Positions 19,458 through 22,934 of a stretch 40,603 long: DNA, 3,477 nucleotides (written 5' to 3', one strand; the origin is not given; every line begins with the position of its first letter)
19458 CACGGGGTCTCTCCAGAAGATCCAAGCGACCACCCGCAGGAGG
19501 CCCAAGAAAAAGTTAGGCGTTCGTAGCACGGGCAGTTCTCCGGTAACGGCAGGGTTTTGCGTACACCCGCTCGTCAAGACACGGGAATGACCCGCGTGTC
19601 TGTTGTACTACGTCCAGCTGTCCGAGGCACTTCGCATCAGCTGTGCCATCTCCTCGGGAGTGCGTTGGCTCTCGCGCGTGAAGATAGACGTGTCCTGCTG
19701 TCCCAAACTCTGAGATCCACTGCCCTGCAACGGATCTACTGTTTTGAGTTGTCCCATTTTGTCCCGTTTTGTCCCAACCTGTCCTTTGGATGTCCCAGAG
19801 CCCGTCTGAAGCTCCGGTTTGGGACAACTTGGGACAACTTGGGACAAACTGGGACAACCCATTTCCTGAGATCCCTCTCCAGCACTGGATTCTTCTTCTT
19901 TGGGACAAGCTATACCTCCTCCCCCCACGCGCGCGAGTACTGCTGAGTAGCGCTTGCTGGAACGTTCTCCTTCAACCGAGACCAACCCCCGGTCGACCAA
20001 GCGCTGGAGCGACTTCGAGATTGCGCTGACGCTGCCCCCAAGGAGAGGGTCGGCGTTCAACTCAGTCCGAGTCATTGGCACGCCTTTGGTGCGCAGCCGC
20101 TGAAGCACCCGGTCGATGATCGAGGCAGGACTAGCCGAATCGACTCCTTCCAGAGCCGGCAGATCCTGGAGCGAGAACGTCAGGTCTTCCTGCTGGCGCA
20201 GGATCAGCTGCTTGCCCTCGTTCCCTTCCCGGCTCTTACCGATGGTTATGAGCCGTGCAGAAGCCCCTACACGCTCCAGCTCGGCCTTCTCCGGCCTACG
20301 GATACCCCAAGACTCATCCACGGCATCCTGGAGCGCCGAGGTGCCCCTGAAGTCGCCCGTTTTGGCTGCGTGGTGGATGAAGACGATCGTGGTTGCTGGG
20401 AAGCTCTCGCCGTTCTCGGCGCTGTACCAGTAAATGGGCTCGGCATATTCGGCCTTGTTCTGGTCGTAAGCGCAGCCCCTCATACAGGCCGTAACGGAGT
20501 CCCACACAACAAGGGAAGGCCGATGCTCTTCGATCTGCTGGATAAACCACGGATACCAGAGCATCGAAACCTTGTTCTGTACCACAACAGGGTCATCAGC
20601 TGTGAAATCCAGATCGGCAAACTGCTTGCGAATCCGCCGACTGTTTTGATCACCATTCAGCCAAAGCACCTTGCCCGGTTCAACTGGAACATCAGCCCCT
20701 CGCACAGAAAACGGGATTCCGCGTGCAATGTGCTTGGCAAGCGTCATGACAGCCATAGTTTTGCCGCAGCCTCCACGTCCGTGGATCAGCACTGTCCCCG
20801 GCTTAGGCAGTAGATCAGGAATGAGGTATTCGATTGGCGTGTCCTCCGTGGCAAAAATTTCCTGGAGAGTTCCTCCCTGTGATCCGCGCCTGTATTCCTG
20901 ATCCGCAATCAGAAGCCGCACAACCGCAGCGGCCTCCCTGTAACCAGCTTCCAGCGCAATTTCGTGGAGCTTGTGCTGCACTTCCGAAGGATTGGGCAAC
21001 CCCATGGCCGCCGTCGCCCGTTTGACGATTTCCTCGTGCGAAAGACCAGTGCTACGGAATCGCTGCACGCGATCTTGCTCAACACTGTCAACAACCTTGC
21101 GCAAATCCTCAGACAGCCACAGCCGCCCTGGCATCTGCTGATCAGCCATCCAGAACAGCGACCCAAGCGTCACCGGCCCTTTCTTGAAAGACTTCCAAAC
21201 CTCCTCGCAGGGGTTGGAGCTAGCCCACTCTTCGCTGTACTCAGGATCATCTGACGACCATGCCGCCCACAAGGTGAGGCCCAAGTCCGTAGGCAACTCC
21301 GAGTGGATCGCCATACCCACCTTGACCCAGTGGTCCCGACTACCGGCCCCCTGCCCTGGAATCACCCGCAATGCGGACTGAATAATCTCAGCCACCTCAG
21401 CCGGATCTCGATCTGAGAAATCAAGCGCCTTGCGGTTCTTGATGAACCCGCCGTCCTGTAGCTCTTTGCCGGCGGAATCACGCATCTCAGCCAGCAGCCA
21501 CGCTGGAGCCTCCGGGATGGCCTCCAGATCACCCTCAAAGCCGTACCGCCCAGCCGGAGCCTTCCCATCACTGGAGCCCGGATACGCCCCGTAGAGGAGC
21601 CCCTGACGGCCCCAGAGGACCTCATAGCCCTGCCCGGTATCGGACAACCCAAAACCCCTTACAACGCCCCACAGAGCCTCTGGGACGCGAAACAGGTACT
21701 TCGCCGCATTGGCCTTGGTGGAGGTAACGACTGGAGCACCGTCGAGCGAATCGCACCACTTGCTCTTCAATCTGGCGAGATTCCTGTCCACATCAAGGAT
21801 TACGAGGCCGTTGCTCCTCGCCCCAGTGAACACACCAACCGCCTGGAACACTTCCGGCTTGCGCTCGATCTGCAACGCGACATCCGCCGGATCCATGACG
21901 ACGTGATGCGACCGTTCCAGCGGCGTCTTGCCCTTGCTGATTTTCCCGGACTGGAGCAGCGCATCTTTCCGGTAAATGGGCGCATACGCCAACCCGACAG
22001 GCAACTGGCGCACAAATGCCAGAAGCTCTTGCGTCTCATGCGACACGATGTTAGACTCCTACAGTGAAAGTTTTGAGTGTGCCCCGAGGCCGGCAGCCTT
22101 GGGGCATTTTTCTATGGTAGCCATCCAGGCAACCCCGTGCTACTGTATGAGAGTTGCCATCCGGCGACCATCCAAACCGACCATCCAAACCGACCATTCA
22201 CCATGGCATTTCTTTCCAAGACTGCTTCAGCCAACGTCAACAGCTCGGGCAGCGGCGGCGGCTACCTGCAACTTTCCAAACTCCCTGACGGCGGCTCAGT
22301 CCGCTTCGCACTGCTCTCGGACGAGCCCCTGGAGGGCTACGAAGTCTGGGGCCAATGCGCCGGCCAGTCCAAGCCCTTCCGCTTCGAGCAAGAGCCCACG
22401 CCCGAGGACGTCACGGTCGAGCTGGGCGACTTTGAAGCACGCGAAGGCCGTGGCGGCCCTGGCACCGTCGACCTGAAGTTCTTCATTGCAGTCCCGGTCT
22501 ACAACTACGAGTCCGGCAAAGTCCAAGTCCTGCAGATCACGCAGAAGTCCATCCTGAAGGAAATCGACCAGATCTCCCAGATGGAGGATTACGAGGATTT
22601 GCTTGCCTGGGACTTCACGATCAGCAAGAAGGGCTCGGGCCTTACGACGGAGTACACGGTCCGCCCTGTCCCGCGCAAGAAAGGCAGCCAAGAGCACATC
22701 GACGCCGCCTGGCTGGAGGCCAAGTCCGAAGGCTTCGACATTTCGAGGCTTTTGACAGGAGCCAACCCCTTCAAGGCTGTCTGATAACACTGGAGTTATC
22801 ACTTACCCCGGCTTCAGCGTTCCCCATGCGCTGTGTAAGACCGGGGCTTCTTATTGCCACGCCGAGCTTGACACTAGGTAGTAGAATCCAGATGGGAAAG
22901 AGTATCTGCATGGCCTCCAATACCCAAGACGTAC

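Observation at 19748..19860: Helically phased inverted array of 5+4 GGGACAA boxes inside the primase/helicase coding sequence: candidate replication origin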

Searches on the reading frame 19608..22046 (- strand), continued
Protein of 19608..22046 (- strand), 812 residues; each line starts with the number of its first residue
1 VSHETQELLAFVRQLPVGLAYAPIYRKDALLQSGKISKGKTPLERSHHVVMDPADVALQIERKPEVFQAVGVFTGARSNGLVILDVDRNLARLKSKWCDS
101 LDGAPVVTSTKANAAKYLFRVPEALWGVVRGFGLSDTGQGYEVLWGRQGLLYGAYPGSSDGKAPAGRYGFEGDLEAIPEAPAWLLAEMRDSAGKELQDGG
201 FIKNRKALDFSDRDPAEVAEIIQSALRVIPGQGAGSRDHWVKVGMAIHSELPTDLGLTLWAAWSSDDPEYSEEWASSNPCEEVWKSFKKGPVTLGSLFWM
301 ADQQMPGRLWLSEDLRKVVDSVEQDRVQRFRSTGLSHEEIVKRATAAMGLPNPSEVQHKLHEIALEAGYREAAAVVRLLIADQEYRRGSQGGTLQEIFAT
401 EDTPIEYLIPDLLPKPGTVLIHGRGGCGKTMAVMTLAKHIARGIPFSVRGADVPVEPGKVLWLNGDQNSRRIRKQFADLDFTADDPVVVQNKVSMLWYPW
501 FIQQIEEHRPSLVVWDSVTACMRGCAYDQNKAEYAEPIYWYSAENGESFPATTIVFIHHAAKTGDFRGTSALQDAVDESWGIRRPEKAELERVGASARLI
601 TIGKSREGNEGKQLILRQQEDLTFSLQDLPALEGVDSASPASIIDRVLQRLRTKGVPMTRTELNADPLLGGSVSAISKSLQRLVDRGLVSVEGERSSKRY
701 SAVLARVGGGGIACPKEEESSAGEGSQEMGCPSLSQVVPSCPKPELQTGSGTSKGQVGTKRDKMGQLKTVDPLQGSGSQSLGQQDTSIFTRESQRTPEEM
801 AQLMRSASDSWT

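Call 79: search_dna_similar(query=window:19608-22046:-, collection=plasmids, mode=protein, max_rows=25, max_evalue=1e-8)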
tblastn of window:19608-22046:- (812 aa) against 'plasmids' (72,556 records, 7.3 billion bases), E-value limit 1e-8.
No match.

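Call 87: search_protein_representatives(protein=window:19611-22046:-)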
Query: 812 residues. Proteins with E-value up to 0.001 (for the whole library): 2486; up to 1e-10: 419; up to 1e-30: 86. The best 150 are listed.
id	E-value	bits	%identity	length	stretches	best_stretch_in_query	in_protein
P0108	0.0e+00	1164.1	74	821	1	1-705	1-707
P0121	1.9e-240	816.8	54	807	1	7-794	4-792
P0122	5.3e-226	769.0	47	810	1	8-811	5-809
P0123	9.7e-203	692.1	66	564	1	300-811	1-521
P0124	8.8e-196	669.1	48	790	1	8-707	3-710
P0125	1.4e-181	622.2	46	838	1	1-674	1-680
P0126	1.2e-173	595.9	43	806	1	7-811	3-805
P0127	3.1e-171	587.9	43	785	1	5-726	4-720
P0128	4.0e-152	524.7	42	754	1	7-714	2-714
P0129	1.3e-142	493.3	42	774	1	18-747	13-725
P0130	2.2e-138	479.2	42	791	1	8-709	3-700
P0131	2.1e-135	469.4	42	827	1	7-709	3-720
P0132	1.5e-122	426.9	40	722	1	7-696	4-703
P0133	3.9e-121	422.2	38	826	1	11-695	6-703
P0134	1.0e-118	414.2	37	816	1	21-712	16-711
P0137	5.7e-99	348.9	35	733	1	9-687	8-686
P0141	1.9e-89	317.4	32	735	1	6-697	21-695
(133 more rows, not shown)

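Call 88: find_related_loci(query=P0132, collection=viral_contigs, flank=1500)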
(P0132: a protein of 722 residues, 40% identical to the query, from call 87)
Query P0132 (722 aa) in viral_contigs; peptide patterns used: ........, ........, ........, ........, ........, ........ (x = any residue, [..] = any of these).
6 stretches matched a pattern; 3 encode a relative of the query (tblastn E <= 1e-3); 3 distinct loci.
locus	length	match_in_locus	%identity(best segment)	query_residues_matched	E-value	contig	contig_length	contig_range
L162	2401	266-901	27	176-449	2e-14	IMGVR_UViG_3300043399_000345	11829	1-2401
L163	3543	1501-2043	27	226-454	9e-13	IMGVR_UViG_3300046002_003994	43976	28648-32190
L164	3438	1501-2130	27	200-454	1e-11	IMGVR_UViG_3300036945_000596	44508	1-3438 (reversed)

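Call 89: find_related_loci(query=P0126, collection=viral_contigs, flank=1500)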
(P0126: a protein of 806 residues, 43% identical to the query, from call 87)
Query P0126 (806 aa) in viral_contigs; peptide patterns used: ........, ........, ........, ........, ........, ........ (x = any residue, [..] = any of these).
6 stretches matched a pattern, but none encodes a relative of the query by tblastn (E <= 1e-3).

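Call 90: find_encoding_contigs(protein=P0132, flank=2000, max_places=2)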
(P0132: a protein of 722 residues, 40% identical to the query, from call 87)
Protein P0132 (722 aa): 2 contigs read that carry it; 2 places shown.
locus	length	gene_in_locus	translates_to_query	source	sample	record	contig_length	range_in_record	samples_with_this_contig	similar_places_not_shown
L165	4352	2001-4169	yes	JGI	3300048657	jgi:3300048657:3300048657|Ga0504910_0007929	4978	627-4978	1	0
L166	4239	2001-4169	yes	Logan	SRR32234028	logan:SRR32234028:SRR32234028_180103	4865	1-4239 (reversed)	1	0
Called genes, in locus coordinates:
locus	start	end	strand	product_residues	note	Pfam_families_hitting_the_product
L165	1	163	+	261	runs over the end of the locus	PF12705:PDDEXK_1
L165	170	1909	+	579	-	PF01612:DNA_pol_A_exo1, PF00476:DNA_pol_A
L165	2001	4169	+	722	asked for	PF08707:PriCT_2, PF13481:AAA_25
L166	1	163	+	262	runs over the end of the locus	?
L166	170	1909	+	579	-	PF01612:DNA_pol_A_exo1, PF00476:DNA_pol_A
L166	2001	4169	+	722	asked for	PF08707:PriCT_2, PF13481:AAA_25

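Call 93: find_encoding_contigs(protein=P0137, flank=2000, max_places=3)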
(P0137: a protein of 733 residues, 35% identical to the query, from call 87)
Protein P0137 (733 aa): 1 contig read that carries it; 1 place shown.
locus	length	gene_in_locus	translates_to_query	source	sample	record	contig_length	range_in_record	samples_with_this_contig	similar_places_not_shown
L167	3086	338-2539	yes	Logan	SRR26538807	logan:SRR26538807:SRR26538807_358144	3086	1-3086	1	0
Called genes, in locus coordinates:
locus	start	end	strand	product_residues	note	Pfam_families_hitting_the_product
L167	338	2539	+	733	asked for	PF09250:Prim-Pol (faint), PF08707:PriCT_2, PF13481:AAA_25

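Call 94: find_encoding_contigs(protein=P0141, flank=2000, max_places=3)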
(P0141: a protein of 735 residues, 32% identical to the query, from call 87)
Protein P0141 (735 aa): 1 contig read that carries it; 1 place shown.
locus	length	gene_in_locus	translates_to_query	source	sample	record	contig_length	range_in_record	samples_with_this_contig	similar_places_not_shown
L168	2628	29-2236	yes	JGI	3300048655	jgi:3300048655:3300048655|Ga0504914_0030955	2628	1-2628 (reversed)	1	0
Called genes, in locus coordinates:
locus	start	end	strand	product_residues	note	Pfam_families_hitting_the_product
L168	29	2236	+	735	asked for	PF08707:PriCT_2, PF13481:AAA_25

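Call 100: find_encoding_contigs(protein=P0128, flank=1500, max_places=2)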
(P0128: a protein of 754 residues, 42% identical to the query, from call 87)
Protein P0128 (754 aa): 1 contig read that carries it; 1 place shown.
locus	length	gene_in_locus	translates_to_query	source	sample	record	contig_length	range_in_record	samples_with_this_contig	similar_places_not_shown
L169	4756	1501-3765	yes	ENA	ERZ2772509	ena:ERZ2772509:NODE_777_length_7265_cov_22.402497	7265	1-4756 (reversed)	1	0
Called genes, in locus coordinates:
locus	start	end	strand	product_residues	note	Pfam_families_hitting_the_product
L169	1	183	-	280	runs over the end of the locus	PF12705:PDDEXK_1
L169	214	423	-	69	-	-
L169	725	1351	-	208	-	-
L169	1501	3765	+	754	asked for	PF09250:Prim-Pol (weak), PF08707:PriCT_2, PF13481:AAA_25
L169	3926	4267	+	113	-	-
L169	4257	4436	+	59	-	-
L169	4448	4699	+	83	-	-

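Call 101: find_encoding_contigs(protein=P0122, flank=1500, max_places=2)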
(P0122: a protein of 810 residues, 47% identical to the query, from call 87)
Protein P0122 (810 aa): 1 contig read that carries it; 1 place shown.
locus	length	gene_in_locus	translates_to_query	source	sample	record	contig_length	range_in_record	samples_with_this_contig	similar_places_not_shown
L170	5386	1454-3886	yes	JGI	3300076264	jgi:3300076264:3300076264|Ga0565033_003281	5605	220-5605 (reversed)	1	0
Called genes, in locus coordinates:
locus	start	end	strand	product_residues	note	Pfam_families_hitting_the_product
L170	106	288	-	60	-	-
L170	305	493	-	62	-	-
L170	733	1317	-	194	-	-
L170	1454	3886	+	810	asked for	PF08707:PriCT_2, PF13481:AAA_25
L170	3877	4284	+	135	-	-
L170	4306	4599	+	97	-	-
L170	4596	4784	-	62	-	-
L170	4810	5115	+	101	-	-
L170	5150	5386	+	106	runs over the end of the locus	-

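Call 102: find_encoding_contigs(protein=P0133, flank=1500, max_places=2)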
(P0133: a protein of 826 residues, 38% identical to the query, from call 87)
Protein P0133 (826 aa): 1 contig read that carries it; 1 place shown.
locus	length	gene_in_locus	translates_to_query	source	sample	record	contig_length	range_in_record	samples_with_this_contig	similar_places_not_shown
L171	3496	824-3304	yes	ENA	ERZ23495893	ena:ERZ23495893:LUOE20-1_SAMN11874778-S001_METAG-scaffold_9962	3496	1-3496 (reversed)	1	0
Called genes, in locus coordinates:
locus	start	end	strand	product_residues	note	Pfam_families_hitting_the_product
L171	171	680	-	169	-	-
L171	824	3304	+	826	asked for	PF08707:PriCT_2 (weak), PF13481:AAA_25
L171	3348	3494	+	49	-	?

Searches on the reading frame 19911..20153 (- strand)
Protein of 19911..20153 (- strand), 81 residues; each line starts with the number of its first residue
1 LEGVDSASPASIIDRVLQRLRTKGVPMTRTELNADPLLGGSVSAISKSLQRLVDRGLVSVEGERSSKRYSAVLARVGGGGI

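Call 68: search_solved_structures(query=A3, max_evalue=10)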
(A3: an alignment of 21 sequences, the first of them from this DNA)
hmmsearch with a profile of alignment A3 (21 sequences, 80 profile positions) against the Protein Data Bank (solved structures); distinct sequences matched with E-value up to 10: 14.
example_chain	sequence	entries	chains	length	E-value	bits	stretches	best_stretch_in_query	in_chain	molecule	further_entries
8etq_A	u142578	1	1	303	0.0055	19.9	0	38-66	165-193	k-cTRP5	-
2qz8_A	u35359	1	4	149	0.084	16.1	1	12-59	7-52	Probable transcriptional regulatory protein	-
2w25_A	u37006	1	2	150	0.17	15.1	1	12-59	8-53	PROBABLE TRANSCRIPTIONAL REGULATORY PROTEIN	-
2vbw_A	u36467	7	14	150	0.17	15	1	12-59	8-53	TRANSCRIPTIONAL REGULATORY PROTEIN | PROBABLE TRANSCRIPTIONAL REGULATORY PROTEIN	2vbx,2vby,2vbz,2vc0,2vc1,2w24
2w29_A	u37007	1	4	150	0.17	15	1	12-59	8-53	PROBABLE TRANSCRIPTIONAL REGULATORY PROTEIN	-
3mx3_A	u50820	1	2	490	0.3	14.3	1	27-66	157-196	SusD homolog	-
2ivm_A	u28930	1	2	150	0.4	13.9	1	12-59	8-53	TRANSCRIPTIONAL REGULATORY PROTEIN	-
7nwg_a2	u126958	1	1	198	0.47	13.7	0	45-66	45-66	ribosomal protein eS25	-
5f4y_A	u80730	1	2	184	0.47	13.7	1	12-48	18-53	Protein Shroom2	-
5f5p_A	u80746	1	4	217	0.6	13.3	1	12-48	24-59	Protein Shroom2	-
2oqg_A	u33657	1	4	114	0.82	12.9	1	40-74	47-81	Possible transcriptional regulator, ArsR family protein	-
6j05_A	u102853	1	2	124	0.85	12.8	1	42-72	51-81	Transcriptional regulator ArsR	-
6abt_B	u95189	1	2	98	1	12.6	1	29-65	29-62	PadR family transcriptional regulator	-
6abq_B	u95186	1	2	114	1.3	12.2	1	29-65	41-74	PadR family transcriptional regulator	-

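Call 72: predict_structure(alignment_id=A3)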
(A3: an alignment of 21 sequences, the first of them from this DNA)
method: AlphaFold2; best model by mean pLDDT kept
length: 81 residues; sequences in the alignment: 21
mean_pLDDT: 76.7   pTM: 0.64
mean pLDDT of the five models: 76.7, 76.6, 76.2, 76.0, 74.3
residues with pLDDT >= 90: 10; 70-90: 53; 50-70: 2; < 50: 16
segments of 3 or more residues with pLDDT < 50: 1-9, 75-81
pLDDT, mean of each block of 10 residues (from residue 1): 44 87 87 84 87 90 84 56 39
secondary structure, 60 per line:
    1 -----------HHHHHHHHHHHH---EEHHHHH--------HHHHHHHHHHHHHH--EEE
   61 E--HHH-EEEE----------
elements in order: H12-23 H29-33 H42-55 E58-61 E68-71

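Call 74: fold_search(model_id=the predicted structure, library=pdb)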
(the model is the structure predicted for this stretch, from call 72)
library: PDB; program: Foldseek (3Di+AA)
matches with E <= 10: 1494; with E <= 0.001: 0
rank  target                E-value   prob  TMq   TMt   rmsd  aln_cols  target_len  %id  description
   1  7ne9_AAA              3.4e-03  1.00  0.67  0.46   2.3        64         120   20  A single sensor controls large variations in zinc quotas in a marine cyanobacterium (released 2022-03-02)
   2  6pln_B                3.4e-03  1.00  0.64  0.52   3.1        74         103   23  X-ray crystal structure of Pyrococcus furiosus general transcription factor TFE-alpha (released 2020-07-08)
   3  3lmm_D                3.4e-03  1.00  0.63  0.11   5.9        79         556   23  Crystal Structure of the DIP2311 protein from Corynebacterium diphtheriae, Northeast Structural Genomics Consortium Ta (released 2010-02-16)
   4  6uvu_A                4.8e-03  1.00  0.59  0.45   1.6        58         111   31  Crystal structure of the AntR antimony-specific transcriptional repressor (released 2020-11-04)
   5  1q1h                  4.8e-03  1.00  0.62  0.60   3.7        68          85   26  An extended winged helix domain in general transcription factor E/IIE alpha (released 2003-12-09)
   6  5icc                  6.2e-03  1.00  0.60  0.16   3.0        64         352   25  Crystal structure of (S)-norcoclaurine 6-O-methyltransferase with S-adenosyl-L-homocysteine (released 2016-06-08)
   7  2lnb_MODEL_1_A        6.6e-03  1.00  0.63  0.63   3.3        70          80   18  Solution NMR structure of N-terminal domain (6-74) of human ZBP1 protein, Northeast Structural Genomics Consor (released 2012-01-18)
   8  1tbx_B                7.1e-03  1.00  0.56  0.51   5.7        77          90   17  Crystal structure of SSV1 F-93 (released 2004-07-13)
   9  2mh2_MODEL_1_A        7.5e-03  1.00  0.63  0.78   2.1        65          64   20  Structural insights into the DNA recognition and protein interaction domains reveal fundamental homologous DNA (released 2014-04-16)
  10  8j3g                  9.2e-03  1.00  0.61  0.18   3.1        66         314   18  Crystal structure of apo (S)-norcoclaurine 6-O-methyltransferase from Coptis chinensis (released 2024-10-23)
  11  3lmm_B                9.8e-03  1.00  0.52  0.10   6.6        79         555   22  Crystal Structure of the DIP2311 protein from Corynebacterium diphtheriae, Northeast Structural Genomics Consortium Ta (released 2010-02-16)
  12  6uvu_B                1.1e-02  1.00  0.60  0.44   1.5        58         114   31  Crystal structure of the AntR antimony-specific transcriptional repressor (released 2020-11-04)
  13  2dk5_MODEL_1_A        1.1e-02  1.00  0.63  0.57   4.1        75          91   17  Solution structure of Winged-Helix domain in RNA polymerase III 39KDa polypeptide (released 2006-10-06)
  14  2d1h_B                1.3e-02  1.00  0.65  0.54   1.9        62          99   24  Crystal structure of ST1889 protein from thermoacidophilic archaeon Sulfolobus tokodaii (released 2006-09-05)
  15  3f6v                  1.3e-02  1.00  0.62  0.53   2.3        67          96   28  Crystal structure of Possible transcriptional regulator for arsenical resistance (released 2008-11-25)
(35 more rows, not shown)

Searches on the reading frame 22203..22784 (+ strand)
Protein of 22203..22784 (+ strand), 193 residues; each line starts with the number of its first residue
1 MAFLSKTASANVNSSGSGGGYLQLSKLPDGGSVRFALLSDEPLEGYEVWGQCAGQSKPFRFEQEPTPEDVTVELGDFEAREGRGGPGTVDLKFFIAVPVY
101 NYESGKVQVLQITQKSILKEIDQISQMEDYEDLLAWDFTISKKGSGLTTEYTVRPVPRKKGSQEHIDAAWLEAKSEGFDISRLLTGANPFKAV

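Call 41: search_protein_families(library=pfam, proteins=[window:22203-22784:+], max_evalue=0.01)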
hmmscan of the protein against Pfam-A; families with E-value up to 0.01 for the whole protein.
window:22203-22784:+ (193 aa): 0 families

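Call 44: search_protein_families(library=phrogs, proteins=[window:22203-22784:+], max_evalue=0.0001)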
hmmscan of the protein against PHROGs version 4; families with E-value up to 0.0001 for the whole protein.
window:22203-22784:+ (193 aa): 2 families
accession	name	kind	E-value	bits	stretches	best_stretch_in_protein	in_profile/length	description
phrog_1192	-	DNA, RNA and nucleotide metabolism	6.1e-08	33.5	1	102-161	133-195/326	single strand DNA binding protein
phrog_1607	-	DNA, RNA and nucleotide metabolism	9.5e-07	29.7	1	117-173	120-190/285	single strand DNA binding protein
